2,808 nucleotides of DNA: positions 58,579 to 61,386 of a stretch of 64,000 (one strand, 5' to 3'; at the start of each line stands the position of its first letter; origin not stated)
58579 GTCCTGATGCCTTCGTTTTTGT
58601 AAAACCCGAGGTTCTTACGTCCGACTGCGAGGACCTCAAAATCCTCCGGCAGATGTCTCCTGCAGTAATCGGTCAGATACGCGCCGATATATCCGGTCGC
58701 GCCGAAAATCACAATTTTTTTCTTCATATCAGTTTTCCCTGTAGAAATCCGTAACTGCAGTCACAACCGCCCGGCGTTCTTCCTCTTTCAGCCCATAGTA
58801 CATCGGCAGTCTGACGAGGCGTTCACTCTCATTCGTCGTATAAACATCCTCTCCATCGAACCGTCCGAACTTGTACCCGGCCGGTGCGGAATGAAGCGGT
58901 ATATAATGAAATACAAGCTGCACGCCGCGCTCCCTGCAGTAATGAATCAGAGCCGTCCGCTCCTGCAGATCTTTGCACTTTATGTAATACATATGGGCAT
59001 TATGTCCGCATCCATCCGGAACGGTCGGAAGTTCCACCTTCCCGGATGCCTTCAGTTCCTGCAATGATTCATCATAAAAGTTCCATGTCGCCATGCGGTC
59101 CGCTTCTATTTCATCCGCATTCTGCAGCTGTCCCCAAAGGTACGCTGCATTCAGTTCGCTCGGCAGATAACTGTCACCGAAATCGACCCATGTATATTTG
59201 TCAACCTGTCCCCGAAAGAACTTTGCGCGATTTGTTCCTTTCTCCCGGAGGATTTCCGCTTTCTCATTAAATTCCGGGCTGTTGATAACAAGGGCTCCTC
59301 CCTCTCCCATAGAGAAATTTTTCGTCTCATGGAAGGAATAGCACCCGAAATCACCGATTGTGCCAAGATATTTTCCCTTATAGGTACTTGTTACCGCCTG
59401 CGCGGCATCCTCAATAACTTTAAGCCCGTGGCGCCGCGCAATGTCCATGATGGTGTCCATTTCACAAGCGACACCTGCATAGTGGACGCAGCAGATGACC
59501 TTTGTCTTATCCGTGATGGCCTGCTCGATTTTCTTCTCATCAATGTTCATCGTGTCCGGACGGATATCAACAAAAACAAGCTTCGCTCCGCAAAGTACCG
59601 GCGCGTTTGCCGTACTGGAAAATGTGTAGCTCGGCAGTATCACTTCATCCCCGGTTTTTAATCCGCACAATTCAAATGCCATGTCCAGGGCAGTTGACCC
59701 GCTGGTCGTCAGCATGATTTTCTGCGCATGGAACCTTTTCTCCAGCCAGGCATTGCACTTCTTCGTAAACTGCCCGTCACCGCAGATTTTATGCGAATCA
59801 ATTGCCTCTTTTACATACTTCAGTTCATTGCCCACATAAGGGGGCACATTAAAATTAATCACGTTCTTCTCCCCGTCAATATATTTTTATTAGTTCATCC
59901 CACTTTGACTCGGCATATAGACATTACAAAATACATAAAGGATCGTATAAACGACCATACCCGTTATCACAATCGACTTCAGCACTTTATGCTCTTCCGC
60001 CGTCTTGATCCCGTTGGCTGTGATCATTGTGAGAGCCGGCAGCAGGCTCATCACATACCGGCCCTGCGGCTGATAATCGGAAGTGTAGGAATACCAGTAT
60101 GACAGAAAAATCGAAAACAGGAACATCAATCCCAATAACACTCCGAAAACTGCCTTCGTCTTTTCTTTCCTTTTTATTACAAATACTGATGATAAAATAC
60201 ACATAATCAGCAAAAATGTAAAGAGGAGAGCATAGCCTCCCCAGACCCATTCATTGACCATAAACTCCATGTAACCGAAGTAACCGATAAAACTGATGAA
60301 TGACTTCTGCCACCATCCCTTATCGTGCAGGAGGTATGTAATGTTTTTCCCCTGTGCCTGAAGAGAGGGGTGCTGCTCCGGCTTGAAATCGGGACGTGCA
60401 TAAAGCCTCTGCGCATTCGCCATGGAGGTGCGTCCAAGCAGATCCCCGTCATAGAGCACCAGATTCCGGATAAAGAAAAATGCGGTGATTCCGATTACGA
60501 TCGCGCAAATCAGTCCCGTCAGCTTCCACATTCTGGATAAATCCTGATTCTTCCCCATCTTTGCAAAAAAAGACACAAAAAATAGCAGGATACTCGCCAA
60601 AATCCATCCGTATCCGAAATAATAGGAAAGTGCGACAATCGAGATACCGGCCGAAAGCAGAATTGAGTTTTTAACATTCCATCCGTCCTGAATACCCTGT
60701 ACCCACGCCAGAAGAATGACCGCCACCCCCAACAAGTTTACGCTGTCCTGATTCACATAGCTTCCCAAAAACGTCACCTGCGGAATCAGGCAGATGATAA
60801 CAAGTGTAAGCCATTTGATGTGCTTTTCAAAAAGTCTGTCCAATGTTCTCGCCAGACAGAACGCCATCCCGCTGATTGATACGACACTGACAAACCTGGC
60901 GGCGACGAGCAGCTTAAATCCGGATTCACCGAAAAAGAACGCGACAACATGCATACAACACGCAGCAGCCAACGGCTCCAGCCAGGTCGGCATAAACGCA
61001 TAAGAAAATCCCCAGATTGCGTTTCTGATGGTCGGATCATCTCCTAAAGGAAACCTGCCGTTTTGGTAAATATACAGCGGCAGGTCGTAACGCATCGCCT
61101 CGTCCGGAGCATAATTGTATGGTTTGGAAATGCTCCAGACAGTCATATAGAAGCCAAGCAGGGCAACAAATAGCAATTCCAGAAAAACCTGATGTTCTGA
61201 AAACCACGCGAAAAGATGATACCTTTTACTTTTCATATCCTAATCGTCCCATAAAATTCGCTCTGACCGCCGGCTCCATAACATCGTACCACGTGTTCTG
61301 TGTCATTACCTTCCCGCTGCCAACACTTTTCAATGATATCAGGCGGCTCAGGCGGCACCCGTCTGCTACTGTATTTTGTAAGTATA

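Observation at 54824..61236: Arn-like lipid-carrier amino-sugar decoration locus carrying an extra ATP-grasp ligase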

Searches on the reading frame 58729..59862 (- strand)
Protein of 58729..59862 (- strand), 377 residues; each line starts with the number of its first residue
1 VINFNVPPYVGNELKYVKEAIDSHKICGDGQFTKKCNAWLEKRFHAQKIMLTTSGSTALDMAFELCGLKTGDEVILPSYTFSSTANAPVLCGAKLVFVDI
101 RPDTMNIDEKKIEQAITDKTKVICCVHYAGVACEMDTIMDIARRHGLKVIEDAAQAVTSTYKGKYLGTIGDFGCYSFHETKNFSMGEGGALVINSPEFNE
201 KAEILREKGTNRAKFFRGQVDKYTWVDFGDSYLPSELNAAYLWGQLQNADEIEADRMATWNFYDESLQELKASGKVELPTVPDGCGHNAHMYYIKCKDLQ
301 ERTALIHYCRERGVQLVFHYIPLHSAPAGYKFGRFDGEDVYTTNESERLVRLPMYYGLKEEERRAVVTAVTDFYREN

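Call 3: search_protein_families(library=pfam, proteins=[window:58729-59862:-], max_evalue=0.01)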
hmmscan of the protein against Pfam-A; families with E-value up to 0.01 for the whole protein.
window:58729-59862:- (377 aa): 4 families
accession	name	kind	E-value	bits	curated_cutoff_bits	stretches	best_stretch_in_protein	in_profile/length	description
PF01041.23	DegT_DnrJ_EryC1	-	1.1e-88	298.4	19.8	1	12-370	6-359/360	DegT/DnrJ/EryC1/StrS aminotransferase family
PF00155.27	Aminotran_1_2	-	1.2e-10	41.6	19.7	1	30-154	41-187/361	Aminotransferase class I and II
PF00266.25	Aminotran_5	-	2.8e-08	33.6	21.5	1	46-159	61-182/371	Aminotransferase class-V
PF01212.27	Beta_elim_lyase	-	4.3e-05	23.4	27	1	24-157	25-173/288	Beta-eliminating lyase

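Call 4: search_protein_families(library=ncbifam, proteins=[window:58729-59862:-], max_evalue=0.01)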
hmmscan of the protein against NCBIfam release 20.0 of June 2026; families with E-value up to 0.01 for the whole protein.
window:58729-59862:- (377 aa): 38 families (the best 25 are shown)
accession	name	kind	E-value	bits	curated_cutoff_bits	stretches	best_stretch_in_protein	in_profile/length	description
NF008687.0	PRK11706.1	equivalog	6.9e-182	604.3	375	1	1-374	1-374/375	dTDP-4-amino-4,6-dideoxygalactose transaminase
TIGR02379.1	ECA_wecE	subfamily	6.6e-179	594.5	434.85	1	1-374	1-375/376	dTDP-4-amino-4,6-dideoxy-D-glucose transaminase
TIGR03588.1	PseC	equivalog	4.6e-60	203.5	423.5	1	15-372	15-378/380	UDP-4-amino-4,6-dideoxy-N-acetyl-beta-L-altrosamine transaminase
TIGR04181.1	NHT_00031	hypoth_equivalog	1.2e-55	188.9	420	1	2-353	1-357/359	LegC family aminotransferase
NF008658.2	PRK11658.1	equivalog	1.8e-52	178.3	631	1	4-373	7-376/379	UDP-4-amino-4-deoxy-L-arabinose aminotransferase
NF011936.0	PRK15407.1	equivalog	9.6e-41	139.9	423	1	28-209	62-251/440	lipopolysaccharide biosynthesis protein RfbH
TIGR04427.1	PLP_DesI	equivalog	2.4e-34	119.1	650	1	18-272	39-282/390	dTDP-4-dehydro-6-deoxyglucose aminotransferase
NF005817.0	PRK07683.1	equivalog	4.8e-12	45.3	575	1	44-141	86-186/387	aminotransferase A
NF041364.1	GntC_guanitoxin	equivalog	7.3e-12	44.8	415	1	44-153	58-174/356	guanitoxin biosynthesis PLP-dependent (S)-gamma-hydroxy-L-arginine cyclodehydratase GntC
NF004770.0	PRK06108.1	subfamily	3.4e-11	42.6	422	1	41-153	91-210/396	pyridoxal phosphate-dependent aminotransferase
NF005816.0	PRK07682.1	equivalog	1.1e-09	37.4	620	1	36-165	75-214/390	aminotransferase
NF006569.0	PRK09082.1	subfamily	1.9e-07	30.6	420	1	33-124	77-168/386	methionine aminotransferase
NF006230.0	PRK08363.1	equivalog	2e-07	30.1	534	1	37-167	84-219/398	alanine aminotransferase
NF005744.0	PRK07568.1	subfamily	7.7e-07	28.2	389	1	41-154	83-203/398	pyridoxal phosphate-dependent aminotransferase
TIGR01979.1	sufS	subfamily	1.1e-06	27.7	475.1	1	47-160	81-203/403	SufS family cysteine desulfurase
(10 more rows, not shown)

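Call 11: search_solved_structures(query=window:58729-59862:-, max_evalue=1e-20, show_alignments=1)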
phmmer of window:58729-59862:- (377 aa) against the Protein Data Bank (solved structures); distinct sequences matched with E-value up to 1e-20: 54.
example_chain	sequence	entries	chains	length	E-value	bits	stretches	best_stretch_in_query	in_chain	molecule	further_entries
4piw_A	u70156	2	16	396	1.1e-154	518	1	1-374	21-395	TDP-4-keto-6-deoxy-D-glucose transaminase family protein | dTDP-4-amino-4,6-dideoxygalactose transaminase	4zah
6blg_A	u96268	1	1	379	4.2e-149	499.6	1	1-374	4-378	dTDP-4-amino-4,6-dideoxygalactose transaminase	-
7b0d_A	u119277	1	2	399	1e-46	162.6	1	51-373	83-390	Glutamine--scyllo-inositol transaminase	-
3bn1_A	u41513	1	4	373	2.3e-46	161.5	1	5-366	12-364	Perosamine synthetase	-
3dr7_A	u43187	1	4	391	2.7e-46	161.2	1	5-366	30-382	Putative perosamine synthetase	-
3dr4_A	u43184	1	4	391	1.8e-45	158.5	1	5-366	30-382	Putative perosamine synthetase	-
3uwc_A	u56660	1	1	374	1.2e-43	152.5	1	38-376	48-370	Nucleotide-sugar aminotransferase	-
7b0m_AAA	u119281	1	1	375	4.3e-43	150.7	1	13-251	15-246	Sugar aminotransferase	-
1mdo_A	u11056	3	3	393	5.1e-43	150.4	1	4-370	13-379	ArnB aminotransferase | UDP-4-amino-4-deoxy-L-arabinose--oxoglutarate aminotransferase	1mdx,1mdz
4lc3_A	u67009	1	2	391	1.2e-42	149.3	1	30-372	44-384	Putative UDP-4-amino-4-deoxy-l-arabinose--oxoglutarate aminotransferase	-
4oca_A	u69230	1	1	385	3.4e-42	147.7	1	4-370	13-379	UDP-4-amino-4-deoxy-L-arabinose--oxoglutarate aminotransferase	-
3frk_A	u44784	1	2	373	1.7e-40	142.2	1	55-371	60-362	QdtB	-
2c7t_A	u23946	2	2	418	3.1e-38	134.7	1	50-272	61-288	GLUTAMINE-2-DEOXY-SCYLLO-INOSOSE AMINOTRANSFERASE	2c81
5w71_A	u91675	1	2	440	3.5e-38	134.5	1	50-272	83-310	L-glutamine:2-deoxy-scyllo-inosose aminotransferase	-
5k8b_A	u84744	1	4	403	7.3e-38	133.5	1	39-254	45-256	8-amino-3,8-dideoxy-alpha-D-manno-octulosonate transaminase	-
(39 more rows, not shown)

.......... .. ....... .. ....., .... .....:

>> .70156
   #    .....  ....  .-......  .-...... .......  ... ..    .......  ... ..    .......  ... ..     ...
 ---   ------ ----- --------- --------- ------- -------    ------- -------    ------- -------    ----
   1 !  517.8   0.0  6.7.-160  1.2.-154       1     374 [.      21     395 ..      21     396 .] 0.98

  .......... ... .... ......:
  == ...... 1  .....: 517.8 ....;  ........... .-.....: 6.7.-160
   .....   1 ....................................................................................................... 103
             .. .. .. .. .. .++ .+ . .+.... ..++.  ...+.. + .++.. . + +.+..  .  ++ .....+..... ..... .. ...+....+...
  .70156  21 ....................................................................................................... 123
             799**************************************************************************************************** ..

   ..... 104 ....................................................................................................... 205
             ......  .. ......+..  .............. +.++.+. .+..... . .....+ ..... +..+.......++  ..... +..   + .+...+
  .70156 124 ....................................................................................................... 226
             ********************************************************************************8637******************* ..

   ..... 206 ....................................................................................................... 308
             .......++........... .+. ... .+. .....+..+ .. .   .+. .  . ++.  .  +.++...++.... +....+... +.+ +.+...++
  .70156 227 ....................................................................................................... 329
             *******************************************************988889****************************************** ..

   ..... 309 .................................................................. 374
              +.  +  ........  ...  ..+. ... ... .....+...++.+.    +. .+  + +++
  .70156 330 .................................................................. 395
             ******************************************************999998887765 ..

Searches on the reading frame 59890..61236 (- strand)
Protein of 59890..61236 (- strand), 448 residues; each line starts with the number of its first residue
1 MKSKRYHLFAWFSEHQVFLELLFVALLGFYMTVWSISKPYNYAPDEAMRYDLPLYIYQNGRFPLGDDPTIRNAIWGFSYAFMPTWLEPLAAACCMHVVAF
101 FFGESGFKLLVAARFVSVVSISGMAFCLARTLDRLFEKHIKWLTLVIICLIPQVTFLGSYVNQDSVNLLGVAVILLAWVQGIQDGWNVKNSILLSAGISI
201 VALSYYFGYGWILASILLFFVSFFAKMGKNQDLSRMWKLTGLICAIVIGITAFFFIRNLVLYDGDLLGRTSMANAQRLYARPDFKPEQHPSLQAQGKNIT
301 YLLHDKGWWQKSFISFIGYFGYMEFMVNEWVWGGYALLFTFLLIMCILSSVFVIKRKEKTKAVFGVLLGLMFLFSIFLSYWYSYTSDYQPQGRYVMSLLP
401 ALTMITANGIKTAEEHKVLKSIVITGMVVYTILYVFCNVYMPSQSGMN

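Call 3: search_protein_families(library=pfam, proteins=[window:59890-61236:-], max_evalue=0.01)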
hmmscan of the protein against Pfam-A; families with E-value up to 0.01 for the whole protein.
window:59890-61236:- (448 aa): 3 families
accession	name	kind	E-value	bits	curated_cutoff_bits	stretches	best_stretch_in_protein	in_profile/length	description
PF13231.12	PMT_2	-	0.0016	19.1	26.1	1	110-248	21-153/160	Dolichyl-phosphate-mannose-protein mannosyltransferase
PF03901.23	Glyco_transf_22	-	0.0021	17.7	23.8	1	85-256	55-217/414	Alg9-like mannosyltransferase family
PF04906.18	Tweety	-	0.0023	17.1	31.8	1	292-374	165-245/431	Tweety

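Call 4: search_protein_families(library=ncbifam, proteins=[window:59890-61236:-], max_evalue=0.01)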
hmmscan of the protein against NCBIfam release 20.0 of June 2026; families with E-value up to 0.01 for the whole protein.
window:59890-61236:- (448 aa): 0 families

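Call 13: search_solved_structures(query=window:59890-61236:-, max_evalue=10, show_alignments=1)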
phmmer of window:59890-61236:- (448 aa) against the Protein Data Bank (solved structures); distinct sequences matched with E-value up to 10: 1.
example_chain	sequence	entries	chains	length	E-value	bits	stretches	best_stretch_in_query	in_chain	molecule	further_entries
8c46_A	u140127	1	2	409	0.88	11.8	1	273-310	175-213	N-carbamoyl-beta-alanine amidohydrolase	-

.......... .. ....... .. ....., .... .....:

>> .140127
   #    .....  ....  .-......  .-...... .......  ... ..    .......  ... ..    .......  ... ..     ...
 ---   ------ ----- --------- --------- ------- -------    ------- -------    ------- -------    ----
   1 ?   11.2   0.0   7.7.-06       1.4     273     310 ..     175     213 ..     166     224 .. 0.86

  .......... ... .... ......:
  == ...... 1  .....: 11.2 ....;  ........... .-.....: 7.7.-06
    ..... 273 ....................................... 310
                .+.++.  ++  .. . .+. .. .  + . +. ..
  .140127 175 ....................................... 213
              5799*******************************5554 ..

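Call 14: find_homologous_proteins(query=window:59890-61236:-, max_evalue=0.00001)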
Query window:59890-61236:- (448 aa): 236 proteins with E <= 0.00001 among 8000 candidates; the best 120 are listed.
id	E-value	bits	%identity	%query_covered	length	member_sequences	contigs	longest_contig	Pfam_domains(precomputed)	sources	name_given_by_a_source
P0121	2.8e-298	1007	99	100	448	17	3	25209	-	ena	-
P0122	1.2e-217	742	73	99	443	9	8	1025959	PF13231.13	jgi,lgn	jgi:4-amino-4-deoxy-L-arabinose transferase-like glycosyltransferase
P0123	8.2e-214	729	72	99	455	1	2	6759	-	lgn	-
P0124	5.1e-169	581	61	96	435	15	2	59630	PF09913.16,PF13231.13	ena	-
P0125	6.6e-164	564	58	96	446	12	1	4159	-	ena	-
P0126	8.6e-163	561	55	99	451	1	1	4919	-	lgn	-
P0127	2.9e-162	559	58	96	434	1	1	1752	-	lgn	-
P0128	7.5e-142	492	53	96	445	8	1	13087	PF09913.16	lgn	-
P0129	2.8e-131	457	47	99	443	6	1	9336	-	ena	-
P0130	6.7e-99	350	43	90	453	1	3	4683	PF09913.16,PF13231.13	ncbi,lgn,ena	-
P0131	1.4e-90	323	43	96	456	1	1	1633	PF13231.13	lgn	-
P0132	1.7e-87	313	40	95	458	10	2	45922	PF13231.13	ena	-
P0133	6.4e-86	307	39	88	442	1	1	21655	-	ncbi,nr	ncbi:hypothetical protein LJB83_01835 [Clostridia bacterium OttesenSCG-928-F22]|nr:hypothetical prot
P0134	7.3e-86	307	42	89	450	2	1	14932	PF13231.13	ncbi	-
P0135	9.4e-84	300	38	96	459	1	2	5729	PF13231.13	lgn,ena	-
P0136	1.1e-83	300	40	94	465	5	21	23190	PF13231.13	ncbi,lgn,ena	-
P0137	5.8e-83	298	39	92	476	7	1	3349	PF09913.16,PF13231.13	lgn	-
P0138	6.2e-82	294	38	96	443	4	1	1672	PF09913.16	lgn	-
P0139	1.5e-81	293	40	95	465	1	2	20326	PF13231.13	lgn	-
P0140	5.3e-81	291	37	91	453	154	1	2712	PF13231.13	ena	-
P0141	1.3e-79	287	43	87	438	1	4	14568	PF13231.13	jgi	-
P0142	2.0e-79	286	38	95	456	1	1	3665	PF13231.13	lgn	-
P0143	2.2e-79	286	38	92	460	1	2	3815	PF13231.13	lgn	-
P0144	3.9e-79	285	40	94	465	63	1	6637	PF09913.16,PF13231.13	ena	-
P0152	6.2e-76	274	37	92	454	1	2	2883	PF13231.13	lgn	-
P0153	2.0e-75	273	36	96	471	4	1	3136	PF09913.16,PF13231.13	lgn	-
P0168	5.3e-71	258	37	91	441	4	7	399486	PF09913.16,PF03137.27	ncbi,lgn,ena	-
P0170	8.0e-71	258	36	90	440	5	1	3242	PF09913.16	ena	-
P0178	5.8e-70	255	34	100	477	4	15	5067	PF09913.16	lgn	-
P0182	4.4e-69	252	34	95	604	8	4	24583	PF13231.13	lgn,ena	-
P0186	2.4e-68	249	37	83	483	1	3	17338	PF26314.1,PF13231.13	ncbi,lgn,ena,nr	ncbi:MAG: glycosyltransferase family 39 protein [Actinomycetaceae bacterium]|nr:glycosyltransferase 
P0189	8.7e-68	248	35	89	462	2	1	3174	PF09913.16,PF13231.13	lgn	-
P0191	1.1e-67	247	36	91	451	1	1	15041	PF13231.13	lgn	-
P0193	1.4e-66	244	35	97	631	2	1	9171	PF13231.13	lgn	-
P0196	2.5e-66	243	35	94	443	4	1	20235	PF09913.16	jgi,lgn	jgi:hypothetical protein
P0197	2.8e-66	243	35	90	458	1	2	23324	PF09913.16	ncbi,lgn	ncbi:MAG: ArnT family glycosyltransferase [Lachnospiraceae bacterium]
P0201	3.3e-66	242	36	95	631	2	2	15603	PF13231.13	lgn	-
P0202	4.4e-66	242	36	83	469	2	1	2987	PF09913.16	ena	-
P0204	1.0e-65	241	37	86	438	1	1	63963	PF13231.13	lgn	-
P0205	1.7e-65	240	35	90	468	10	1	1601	PF09913.16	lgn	-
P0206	3.1e-65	239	35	95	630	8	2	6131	PF13231.13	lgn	-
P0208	4.8e-65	239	34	91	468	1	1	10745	PF13231.13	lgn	-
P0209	9.2e-65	238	37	85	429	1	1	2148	PF13231.13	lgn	-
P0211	2.0e-64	237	35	95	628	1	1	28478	PF13231.13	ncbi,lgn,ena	-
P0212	4.6e-64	235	36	87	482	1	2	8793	PF13231.13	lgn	-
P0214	1.1e-63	234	33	91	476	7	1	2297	PF09913.16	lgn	-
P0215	2.1e-63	233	33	91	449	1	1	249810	PF13231.13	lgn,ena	-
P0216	3.1e-63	233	37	92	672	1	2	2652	PF02366.25,PF13231.13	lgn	-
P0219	1.0e-62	231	37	86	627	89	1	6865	PF13231.13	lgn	-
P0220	1.0e-62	231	33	91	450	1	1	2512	PF13231.13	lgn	-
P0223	3.3e-62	229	34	90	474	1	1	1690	PF09913.16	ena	-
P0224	3.7e-62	229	36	85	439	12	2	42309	PF13231.13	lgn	-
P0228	7.2e-62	228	34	95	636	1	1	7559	PF13231.13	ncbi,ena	-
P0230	1.0e-61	228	34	95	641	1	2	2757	PF13231.13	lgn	-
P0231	1.3e-61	227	34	96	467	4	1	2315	PF09913.16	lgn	-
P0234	2.1e-61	227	35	93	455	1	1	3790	PF09913.16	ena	-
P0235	5.1e-61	225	35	90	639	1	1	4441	PF09913.16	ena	-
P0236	8.3e-61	225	34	95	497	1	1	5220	PF13231.13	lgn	-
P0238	1.6e-59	220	34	94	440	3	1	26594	PF09913.16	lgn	-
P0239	1.7e-59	220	31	97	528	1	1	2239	PF13231.13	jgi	jgi:4-amino-4-deoxy-L-arabinose transferase-like glycosyltransferase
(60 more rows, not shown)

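Call 16: search_solved_structures(query=A1, max_evalue=10, show_alignments=2)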
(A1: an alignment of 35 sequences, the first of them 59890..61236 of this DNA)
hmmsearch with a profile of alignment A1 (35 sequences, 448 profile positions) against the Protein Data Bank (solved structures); distinct sequences matched with E-value up to 10: 0.

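Call 27: predict_structure(alignment_id=A1)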
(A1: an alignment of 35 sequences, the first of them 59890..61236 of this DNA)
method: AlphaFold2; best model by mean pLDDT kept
length: 448 residues; sequences in the alignment: 35
mean_pLDDT: 93.4   pTM: 0.93
mean pLDDT of the five models: 93.4, 93.2, 92.2, 91.4, 91.3
residues with pLDDT >= 90: 385; 70-90: 54; 50-70: 6; < 50: 3
segments of 3 or more residues with pLDDT < 50: 446-448
pLDDT, mean of each block of 10 residues (from residue 1): 74 92 97 94 92 98 94 94 96 98 97 98 98 96 97 95 97 99 98 99 93 98 95 96 98 97 94 95 92 94 93 93 90 95 92 94 95 94 86 93 96 78 87 90 63
secondary structure, 60 per line:
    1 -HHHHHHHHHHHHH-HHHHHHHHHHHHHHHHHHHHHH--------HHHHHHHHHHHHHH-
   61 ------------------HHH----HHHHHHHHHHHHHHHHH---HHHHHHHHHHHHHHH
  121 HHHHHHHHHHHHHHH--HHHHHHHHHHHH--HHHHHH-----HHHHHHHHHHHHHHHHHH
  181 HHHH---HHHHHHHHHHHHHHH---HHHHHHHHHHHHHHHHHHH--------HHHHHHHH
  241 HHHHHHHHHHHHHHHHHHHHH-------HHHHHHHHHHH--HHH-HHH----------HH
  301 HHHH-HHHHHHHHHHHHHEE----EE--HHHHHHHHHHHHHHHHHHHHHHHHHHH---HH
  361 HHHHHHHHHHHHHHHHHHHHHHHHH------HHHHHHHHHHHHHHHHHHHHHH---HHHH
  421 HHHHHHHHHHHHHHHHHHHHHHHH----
elements in order: H2-14 H16-37 H46-59 H86-102 H106-135 H138-149 H152-157 H163-184 H188-202 H206-224 H233-261 H269-279 H299-304 H306-318 H329-355 H359-385 H392-413 H417-444

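Call 32: fold_search(model_id=the predicted structure, library=pdb)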
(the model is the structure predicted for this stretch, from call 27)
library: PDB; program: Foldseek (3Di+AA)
matches with E <= 10: 263; with E <= 0.001: 21
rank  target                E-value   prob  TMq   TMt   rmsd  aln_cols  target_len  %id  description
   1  5f15                  1.9e-05  1.00  0.53  0.45   7.2       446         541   13  Crystal Structure of ArnT from Cupriavidus metallidurans bound to Undecaprenyl phosphate (released 2016-02-17)
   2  7e9s_A                2.5e-05  1.00  0.55  0.31  13.5       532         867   13  Archaeal oligosaccharyltransferase AglB from Archaeoglobus fulgidus in complex with an inhibitory peptide and a dolich (released 2021-09-08)
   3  9i5k_A                3.2e-05  1.00  0.59  0.54   9.9       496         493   14  Structure of the Chaetomium thermophilum Pmt4 homodimer (C2 symmetry) (released 2025-12-24)
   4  3wak                  3.2e-05  1.00  0.55  0.31  13.5       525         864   12  Crystal structure of the Archaeoglobus fulgidus oligosaccharyltransferase (O29867_ARCFU) in the apo form (released 2013-10-30)
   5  5ezm                  3.5e-05  1.00  0.50  0.43   8.3       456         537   14  Crystal Structure of ArnT from Cupriavidus metallidurans in the apo state (released 2016-02-17)
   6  5gmy_A                4.4e-05  1.00  0.54  0.32  14.0       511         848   13  Crystal structure of the Archaeoglobus fulgidus oligosaccharyltransferase (O29867_ARCFU) tethered with an acceptor pep (released 2017-02-01)
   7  7oci_F                6.7e-05  1.00  0.53  0.39  12.5       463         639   14  Cryo-EM structure of yeast Ost6p containing oligosaccharyltransferase complex (released 2022-02-16)
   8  8agc_A                1.1e-04  1.00  0.54  0.37  15.1       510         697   13  Structure of yeast oligosaccharylransferase complex with lipid-linked oligosaccharide and non-acceptor peptide bound (released 2022-12-07)
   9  6s7t_A                1.1e-04  1.00  0.55  0.38  13.9       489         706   13  Cryo-EM structure of human oligosaccharyltransferase complex OST-B (released 2019-12-18)
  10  9s6u_A                1.2e-04  1.00  0.54  0.46   6.7       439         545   11  Ternary cryo-EM structure of human ALG9 with Dol25-PP-GlcNAc2Man8, Dol25-P-Man and Fab (released 2026-03-18)
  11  3waj                  1.2e-04  1.00  0.53  0.33  14.2       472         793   14  Crystal structure of the Archaeoglobus fulgidus oligosaccharyltransferase (O29867_ARCFU) complex with Zn and sulfate (released 2013-10-30)
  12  8b6l_I                1.5e-04  1.00  0.52  0.36  15.5       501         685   12  Subtomogram average of the human Sec61-TRAP-OSTA-translocon (released 2022-12-07)
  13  8age_A                2.1e-04  1.00  0.53  0.39  12.4       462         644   14  Structure of yeast oligosaccharylransferase complex with acceptor peptide bound (released 2022-12-07)
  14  8agb_A                2.2e-04  1.00  0.51  0.38  13.5       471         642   14  Structure of yeast oligosaccharylransferase complex with lipid-linked oligosaccharide bound (released 2022-12-07)
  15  8pn9_A                3.0e-04  1.00  0.52  0.37  14.5       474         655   12  Structure of human oligosaccharyltransferase OST-A complex bound to NGI-1 (released 2024-05-08)
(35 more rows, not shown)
